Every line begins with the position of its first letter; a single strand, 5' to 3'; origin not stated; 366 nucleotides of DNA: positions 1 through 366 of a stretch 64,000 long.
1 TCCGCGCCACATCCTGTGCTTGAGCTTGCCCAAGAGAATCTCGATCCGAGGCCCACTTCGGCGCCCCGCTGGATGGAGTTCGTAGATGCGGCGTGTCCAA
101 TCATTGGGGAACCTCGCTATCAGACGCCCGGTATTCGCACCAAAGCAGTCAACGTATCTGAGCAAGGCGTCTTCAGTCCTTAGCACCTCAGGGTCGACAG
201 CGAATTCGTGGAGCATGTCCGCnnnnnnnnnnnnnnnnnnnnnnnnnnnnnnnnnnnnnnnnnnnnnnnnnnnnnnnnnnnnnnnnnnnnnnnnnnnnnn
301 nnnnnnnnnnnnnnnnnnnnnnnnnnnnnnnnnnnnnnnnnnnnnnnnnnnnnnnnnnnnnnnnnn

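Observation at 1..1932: OLD/PtuA/AriA-class ABC ATPase with a truncated downstream partner: a probable anti-phage defence module cut by the window edge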

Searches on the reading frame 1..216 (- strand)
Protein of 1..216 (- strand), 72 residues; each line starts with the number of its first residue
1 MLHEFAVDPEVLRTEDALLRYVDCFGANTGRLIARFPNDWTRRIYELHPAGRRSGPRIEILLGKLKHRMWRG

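Call 3: search_protein_families(library=pfam, proteins=[window:1-216:-], max_evalue=1)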
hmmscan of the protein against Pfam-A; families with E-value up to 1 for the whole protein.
window:1-216:- (72 aa): 0 families

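Call 4: search_protein_families(library=padloc, proteins=[window:1-216:-], max_evalue=1)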
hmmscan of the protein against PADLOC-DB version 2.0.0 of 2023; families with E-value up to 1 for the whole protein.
window:1-216:- (72 aa): 0 families

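Call 5: search_protein_families(library=ncbifam, proteins=[window:1-216:-], max_evalue=1)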
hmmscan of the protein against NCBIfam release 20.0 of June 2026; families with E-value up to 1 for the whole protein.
window:1-216:- (72 aa): 0 families
